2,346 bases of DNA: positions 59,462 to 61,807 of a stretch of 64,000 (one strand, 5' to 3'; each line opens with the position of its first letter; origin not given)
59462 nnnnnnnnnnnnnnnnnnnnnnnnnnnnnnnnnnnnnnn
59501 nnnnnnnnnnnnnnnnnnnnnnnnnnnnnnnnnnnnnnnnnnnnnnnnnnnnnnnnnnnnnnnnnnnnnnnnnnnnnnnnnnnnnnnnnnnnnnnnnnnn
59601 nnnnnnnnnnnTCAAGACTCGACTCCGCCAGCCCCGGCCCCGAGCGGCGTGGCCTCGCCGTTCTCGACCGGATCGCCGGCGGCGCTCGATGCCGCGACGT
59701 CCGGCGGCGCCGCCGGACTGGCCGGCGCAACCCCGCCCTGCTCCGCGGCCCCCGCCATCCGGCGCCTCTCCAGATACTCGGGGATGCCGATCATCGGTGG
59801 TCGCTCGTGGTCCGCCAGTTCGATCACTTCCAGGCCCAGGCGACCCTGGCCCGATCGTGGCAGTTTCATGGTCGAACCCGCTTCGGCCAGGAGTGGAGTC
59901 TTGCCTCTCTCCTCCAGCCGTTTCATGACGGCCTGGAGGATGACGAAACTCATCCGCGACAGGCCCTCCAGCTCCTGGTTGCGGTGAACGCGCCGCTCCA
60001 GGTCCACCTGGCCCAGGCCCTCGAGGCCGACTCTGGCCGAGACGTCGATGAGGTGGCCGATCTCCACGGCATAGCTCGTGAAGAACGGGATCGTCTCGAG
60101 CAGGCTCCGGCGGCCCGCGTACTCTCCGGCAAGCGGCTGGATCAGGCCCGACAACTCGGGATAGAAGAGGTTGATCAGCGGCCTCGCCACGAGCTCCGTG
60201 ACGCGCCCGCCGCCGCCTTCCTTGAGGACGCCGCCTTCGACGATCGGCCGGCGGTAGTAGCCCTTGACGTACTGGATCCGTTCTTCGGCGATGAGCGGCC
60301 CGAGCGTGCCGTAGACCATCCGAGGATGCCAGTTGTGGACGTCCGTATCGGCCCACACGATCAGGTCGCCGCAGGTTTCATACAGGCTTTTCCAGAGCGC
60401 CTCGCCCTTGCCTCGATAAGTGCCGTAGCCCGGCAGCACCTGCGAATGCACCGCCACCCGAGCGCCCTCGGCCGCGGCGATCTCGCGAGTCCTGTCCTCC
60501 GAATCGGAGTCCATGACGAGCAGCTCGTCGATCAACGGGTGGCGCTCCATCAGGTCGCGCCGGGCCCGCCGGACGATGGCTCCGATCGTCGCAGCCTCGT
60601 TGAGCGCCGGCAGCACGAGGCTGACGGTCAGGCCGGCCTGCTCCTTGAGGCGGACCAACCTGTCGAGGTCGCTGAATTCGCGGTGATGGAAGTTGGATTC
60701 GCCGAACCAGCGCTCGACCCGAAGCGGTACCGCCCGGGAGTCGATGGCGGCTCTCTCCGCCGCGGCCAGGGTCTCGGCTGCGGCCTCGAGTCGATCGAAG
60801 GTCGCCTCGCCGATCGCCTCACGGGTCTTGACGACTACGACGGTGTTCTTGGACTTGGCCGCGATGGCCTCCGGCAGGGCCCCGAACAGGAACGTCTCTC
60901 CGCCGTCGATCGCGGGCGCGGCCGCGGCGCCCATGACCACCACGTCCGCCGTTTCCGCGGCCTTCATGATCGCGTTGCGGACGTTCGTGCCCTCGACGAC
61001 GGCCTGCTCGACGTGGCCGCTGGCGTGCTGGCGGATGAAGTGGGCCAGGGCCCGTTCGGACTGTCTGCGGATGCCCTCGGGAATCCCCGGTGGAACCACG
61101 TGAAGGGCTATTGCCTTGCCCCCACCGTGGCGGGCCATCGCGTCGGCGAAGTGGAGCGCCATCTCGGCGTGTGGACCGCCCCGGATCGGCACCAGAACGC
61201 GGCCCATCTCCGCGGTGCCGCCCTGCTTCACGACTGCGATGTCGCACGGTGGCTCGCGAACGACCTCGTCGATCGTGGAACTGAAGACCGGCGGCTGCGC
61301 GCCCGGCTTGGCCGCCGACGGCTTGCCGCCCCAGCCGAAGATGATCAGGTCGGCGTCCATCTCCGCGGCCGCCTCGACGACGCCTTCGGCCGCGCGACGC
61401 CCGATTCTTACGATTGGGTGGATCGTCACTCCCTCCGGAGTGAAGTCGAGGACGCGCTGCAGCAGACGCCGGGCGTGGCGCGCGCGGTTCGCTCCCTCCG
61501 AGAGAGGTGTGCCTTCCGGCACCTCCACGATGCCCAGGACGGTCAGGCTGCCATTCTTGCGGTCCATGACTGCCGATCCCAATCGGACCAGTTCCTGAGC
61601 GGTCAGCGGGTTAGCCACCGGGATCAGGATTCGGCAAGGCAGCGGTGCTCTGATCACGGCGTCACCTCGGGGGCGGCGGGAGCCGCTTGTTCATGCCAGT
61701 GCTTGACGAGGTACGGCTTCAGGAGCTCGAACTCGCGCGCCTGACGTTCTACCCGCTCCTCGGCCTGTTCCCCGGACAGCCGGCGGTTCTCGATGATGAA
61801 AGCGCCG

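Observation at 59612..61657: Tandem universal-stress-protein domains fused to a GpgS/MpgS-type glycosyltransferase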

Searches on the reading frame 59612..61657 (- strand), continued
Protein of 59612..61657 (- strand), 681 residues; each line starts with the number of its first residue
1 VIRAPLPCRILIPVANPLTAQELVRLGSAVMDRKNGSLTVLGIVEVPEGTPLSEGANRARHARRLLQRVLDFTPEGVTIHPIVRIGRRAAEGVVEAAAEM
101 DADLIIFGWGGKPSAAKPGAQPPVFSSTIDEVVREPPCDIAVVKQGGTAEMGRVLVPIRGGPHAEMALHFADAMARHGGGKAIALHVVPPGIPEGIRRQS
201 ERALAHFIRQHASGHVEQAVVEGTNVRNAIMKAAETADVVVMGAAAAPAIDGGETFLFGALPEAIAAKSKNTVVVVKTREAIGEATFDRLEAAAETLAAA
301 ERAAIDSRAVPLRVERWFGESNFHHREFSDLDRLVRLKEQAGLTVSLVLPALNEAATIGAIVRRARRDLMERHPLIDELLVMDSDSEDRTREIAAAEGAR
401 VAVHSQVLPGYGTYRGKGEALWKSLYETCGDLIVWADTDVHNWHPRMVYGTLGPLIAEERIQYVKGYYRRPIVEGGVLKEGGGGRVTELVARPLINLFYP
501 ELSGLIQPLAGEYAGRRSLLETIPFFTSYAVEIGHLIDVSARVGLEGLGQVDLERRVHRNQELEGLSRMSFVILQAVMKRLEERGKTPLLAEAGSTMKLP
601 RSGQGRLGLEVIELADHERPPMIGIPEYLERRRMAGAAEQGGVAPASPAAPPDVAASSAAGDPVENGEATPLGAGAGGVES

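Call 66: search_protein_families(library=pfam, proteins=[L038:7932-8447:+, L066:8160-8759:+, L081:5571-6803:-, L084:4485-5732:+, L084:5742-7004:+, L084:1912-3648:-], max_evalue=0.01)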
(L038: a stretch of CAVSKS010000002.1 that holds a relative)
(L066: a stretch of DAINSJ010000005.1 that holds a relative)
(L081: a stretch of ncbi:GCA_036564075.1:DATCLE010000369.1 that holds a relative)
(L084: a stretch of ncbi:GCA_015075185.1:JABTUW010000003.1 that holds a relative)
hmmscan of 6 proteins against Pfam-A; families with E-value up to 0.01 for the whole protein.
L038:7932-8447:+ (171 aa): 6 families
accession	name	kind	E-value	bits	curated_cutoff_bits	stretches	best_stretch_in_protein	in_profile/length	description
PF00583.31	Acetyltransf_1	-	3.5e-14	53.5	20.7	1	53-143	27-116/116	Acetyltransferase (GNAT) family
PF13508.13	Acetyltransf_7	-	1.2e-13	51.6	27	1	59-144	3-83/84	Acetyltransferase (GNAT) domain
PF13673.13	Acetyltransf_10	-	1.9e-08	34.8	23.6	1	54-146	26-110/128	Acetyltransferase (GNAT) domain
PF12568.14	PanZ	-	4.4e-05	23.4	22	1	75-144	49-121/128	Acetyltransferase (GNAT) domain, PanZ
PF13527.13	Acetyltransf_9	-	0.00018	21.9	25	1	60-145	42-126/127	Acetyltransferase (GNAT) domain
PF08445.16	FR47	-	0.00043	20.7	22.1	1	87-144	21-78/86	FR47-like protein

L066:8160-8759:+ (199 aa): 5 families
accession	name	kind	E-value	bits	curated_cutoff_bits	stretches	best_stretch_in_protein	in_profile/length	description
PF00583.31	Acetyltransf_1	-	6e-10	39.9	20.7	1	80-161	38-116/116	Acetyltransferase (GNAT) family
PF13508.13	Acetyltransf_7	-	1.2e-09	38.8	27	1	88-162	14-83/84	Acetyltransferase (GNAT) domain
PF13673.13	Acetyltransf_10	-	1.3e-07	32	23.6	1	88-166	42-112/128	Acetyltransferase (GNAT) domain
PF08445.16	FR47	-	6.9e-06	26.4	22.1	1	105-164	21-80/86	FR47-like protein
PF13527.13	Acetyltransf_9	-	0.00013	22.4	25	1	106-163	73-126/127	Acetyltransferase (GNAT) domain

L081:5571-6803:- (410 aa): 0 families

L084:4485-5732:+ (415 aa): 2 families
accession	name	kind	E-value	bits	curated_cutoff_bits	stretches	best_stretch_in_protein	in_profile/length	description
PF00534.26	Glycos_transf_1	-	3e-08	33.8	26.4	1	215-347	5-126/172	Glycosyl transferases group 1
PF13692.12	Glyco_trans_1_4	-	4.7e-05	24.1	27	1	307-345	70-108/142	Glycosyl transferases group 1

L084:5742-7004:+ (420 aa): 5 families
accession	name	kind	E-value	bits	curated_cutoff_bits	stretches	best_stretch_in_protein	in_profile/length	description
PF00534.26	Glycos_transf_1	-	1.4e-16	60.9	26.4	1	223-382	17-159/172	Glycosyl transferases group 1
PF13692.12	Glyco_trans_1_4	-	7.4e-13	49.4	27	1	224-380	4-141/142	Glycosyl transferases group 1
PF13439.12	Glyco_transf_4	-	6.5e-10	39.7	28.5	1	14-198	1-168/170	Glycosyltransferase Family 4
PF13579.12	Glyco_trans_4_4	-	0.0001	23.1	29.7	1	15-195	1-158/158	Glycosyl transferase 4-like domain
PF20706.3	GT4-conflict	-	0.00021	20.8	26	0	306-382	271-340/385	Family 4 Glycosyltransferase in conflict systems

L084:1912-3648:- (578 aa): 3 families
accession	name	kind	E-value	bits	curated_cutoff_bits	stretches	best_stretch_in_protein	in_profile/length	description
PF00128.31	Alpha-amylase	-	4.8e-25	89.1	22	1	78-311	23-275/446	Alpha amylase, catalytic domain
PF16657.11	Malt_amylase_C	-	8.6e-05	23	27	1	513-576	17-75/75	Maltogenic Amylase, C-terminal domain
PF22582.2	Amylosucrase_C-like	-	0.00076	20.4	27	1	506-577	8-75/76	Amylosucrase, C-terminal domain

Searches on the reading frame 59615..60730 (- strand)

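Call 10: search_protein_families(library=pfam, proteins=[window:59615-60730:-], max_evalue=1)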
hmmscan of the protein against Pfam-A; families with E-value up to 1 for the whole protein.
seq(372 aa): 1 family
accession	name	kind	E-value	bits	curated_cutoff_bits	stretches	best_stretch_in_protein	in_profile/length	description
PF00535.33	Glycos_transf_2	-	1.2e-06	29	23.3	1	37-131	1-89/168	Glycosyl transferase family 2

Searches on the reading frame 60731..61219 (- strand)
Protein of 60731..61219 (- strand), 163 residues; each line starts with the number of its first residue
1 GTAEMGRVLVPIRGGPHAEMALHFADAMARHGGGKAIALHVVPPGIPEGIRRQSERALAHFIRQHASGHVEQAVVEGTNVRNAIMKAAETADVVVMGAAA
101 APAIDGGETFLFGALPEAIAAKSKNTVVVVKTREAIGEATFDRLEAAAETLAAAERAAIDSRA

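Call 10: search_protein_families(library=pfam, proteins=[window:60731-61219:-], max_evalue=1)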
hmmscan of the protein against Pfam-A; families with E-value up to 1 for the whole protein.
seq(163 aa): 2 families
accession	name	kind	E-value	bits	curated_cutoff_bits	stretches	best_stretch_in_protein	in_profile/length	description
PF00582.32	Usp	-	2.5e-11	44.7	24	1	6-131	3-141/141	Universal stress protein family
PF01915.27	Glyco_hydro_3_C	-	0.021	15.3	31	1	45-136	47-124/200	Glycosyl hydrolase family 3 C-terminal domain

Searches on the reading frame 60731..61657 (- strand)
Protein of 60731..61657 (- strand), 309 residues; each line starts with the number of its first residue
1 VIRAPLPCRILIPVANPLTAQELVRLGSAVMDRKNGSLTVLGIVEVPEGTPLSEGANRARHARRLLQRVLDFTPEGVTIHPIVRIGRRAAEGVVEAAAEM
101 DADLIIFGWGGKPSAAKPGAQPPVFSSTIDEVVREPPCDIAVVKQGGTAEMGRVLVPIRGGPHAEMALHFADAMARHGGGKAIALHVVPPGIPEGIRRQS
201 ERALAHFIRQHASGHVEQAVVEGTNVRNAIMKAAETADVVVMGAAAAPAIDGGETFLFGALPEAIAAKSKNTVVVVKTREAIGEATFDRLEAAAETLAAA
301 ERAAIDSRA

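Call 27: search_solved_structures(query=window:60731-61657:-, max_evalue=10, show_alignments=4)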
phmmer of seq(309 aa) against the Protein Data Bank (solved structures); distinct sequences matched with E-value up to 10: 1.
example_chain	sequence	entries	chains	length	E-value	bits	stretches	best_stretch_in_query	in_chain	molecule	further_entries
3gb4_A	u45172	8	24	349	0.21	14.5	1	50-132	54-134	DdmC | Dicamba O-demethylase, oxygenase component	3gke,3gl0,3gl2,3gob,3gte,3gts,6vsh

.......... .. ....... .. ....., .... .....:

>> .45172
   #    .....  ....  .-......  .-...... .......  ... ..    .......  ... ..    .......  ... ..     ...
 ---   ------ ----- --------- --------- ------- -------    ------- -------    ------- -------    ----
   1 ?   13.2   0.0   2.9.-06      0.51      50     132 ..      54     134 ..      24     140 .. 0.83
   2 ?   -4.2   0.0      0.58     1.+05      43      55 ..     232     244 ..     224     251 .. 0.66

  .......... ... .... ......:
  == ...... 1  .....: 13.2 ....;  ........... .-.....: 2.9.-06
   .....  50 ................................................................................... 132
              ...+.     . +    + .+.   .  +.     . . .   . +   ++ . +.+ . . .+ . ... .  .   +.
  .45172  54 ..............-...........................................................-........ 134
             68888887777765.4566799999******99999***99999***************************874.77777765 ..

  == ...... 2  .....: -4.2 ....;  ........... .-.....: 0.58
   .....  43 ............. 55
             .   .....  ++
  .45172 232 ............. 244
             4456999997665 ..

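Call 32: search_solved_structures(query=A1, max_evalue=1, show_alignments=4)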
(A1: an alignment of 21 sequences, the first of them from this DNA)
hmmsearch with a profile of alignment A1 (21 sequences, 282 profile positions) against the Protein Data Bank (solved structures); distinct sequences matched with E-value up to 1: 29.
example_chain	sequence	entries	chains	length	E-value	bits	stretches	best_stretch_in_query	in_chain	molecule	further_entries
1wjg_A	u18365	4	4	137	1.5e-11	47.3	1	149-271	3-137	probable ATP binding protein | Universal stress protein family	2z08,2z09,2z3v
2jax_A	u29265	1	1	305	2e-11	46.9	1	84-273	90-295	HYPOTHETICAL PROTEIN TB31.7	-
3cis_A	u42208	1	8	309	3.3e-11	46.2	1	84-272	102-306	Uncharacterized protein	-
3ab7_A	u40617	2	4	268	5.7e-10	42.1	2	213-269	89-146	Putative uncharacterized protein TTHA0350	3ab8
3loq_A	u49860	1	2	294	5.8e-09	38.8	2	147-272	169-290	universal stress protein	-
3s3t_A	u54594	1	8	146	6.5e-09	38.6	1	9-141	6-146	Nucleotide-binding protein, universal stress protein UspA family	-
3olq_A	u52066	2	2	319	1.4e-08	37.6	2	93-144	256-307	Universal stress protein E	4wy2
3hgm_A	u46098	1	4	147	1.9e-08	37.1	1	148-270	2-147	Universal Stress Protein TeaD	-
4r2k_A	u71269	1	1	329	1.1e-07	34.6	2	87-144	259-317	Universal stress protein E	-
4r2j_A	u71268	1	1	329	1.5e-07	34.2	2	87-144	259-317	Universal stress protein E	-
5cb0_A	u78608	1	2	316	3.6e-07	32.9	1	92-144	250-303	Universal stress protein E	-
2dum_A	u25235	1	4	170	1.8e-06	30.6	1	63-145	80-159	Hypothetical protein PH0823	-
1mjh_A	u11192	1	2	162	2e-06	30.5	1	229-273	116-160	PROTEIN (ATP-BINDING DOMAIN OF PROTEIN MJ0577)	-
4wny_A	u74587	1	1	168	3.3e-06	29.8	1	150-273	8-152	Universal stress protein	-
4r2l_A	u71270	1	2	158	1.4e-05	27.7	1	190-271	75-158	Universal stress protein F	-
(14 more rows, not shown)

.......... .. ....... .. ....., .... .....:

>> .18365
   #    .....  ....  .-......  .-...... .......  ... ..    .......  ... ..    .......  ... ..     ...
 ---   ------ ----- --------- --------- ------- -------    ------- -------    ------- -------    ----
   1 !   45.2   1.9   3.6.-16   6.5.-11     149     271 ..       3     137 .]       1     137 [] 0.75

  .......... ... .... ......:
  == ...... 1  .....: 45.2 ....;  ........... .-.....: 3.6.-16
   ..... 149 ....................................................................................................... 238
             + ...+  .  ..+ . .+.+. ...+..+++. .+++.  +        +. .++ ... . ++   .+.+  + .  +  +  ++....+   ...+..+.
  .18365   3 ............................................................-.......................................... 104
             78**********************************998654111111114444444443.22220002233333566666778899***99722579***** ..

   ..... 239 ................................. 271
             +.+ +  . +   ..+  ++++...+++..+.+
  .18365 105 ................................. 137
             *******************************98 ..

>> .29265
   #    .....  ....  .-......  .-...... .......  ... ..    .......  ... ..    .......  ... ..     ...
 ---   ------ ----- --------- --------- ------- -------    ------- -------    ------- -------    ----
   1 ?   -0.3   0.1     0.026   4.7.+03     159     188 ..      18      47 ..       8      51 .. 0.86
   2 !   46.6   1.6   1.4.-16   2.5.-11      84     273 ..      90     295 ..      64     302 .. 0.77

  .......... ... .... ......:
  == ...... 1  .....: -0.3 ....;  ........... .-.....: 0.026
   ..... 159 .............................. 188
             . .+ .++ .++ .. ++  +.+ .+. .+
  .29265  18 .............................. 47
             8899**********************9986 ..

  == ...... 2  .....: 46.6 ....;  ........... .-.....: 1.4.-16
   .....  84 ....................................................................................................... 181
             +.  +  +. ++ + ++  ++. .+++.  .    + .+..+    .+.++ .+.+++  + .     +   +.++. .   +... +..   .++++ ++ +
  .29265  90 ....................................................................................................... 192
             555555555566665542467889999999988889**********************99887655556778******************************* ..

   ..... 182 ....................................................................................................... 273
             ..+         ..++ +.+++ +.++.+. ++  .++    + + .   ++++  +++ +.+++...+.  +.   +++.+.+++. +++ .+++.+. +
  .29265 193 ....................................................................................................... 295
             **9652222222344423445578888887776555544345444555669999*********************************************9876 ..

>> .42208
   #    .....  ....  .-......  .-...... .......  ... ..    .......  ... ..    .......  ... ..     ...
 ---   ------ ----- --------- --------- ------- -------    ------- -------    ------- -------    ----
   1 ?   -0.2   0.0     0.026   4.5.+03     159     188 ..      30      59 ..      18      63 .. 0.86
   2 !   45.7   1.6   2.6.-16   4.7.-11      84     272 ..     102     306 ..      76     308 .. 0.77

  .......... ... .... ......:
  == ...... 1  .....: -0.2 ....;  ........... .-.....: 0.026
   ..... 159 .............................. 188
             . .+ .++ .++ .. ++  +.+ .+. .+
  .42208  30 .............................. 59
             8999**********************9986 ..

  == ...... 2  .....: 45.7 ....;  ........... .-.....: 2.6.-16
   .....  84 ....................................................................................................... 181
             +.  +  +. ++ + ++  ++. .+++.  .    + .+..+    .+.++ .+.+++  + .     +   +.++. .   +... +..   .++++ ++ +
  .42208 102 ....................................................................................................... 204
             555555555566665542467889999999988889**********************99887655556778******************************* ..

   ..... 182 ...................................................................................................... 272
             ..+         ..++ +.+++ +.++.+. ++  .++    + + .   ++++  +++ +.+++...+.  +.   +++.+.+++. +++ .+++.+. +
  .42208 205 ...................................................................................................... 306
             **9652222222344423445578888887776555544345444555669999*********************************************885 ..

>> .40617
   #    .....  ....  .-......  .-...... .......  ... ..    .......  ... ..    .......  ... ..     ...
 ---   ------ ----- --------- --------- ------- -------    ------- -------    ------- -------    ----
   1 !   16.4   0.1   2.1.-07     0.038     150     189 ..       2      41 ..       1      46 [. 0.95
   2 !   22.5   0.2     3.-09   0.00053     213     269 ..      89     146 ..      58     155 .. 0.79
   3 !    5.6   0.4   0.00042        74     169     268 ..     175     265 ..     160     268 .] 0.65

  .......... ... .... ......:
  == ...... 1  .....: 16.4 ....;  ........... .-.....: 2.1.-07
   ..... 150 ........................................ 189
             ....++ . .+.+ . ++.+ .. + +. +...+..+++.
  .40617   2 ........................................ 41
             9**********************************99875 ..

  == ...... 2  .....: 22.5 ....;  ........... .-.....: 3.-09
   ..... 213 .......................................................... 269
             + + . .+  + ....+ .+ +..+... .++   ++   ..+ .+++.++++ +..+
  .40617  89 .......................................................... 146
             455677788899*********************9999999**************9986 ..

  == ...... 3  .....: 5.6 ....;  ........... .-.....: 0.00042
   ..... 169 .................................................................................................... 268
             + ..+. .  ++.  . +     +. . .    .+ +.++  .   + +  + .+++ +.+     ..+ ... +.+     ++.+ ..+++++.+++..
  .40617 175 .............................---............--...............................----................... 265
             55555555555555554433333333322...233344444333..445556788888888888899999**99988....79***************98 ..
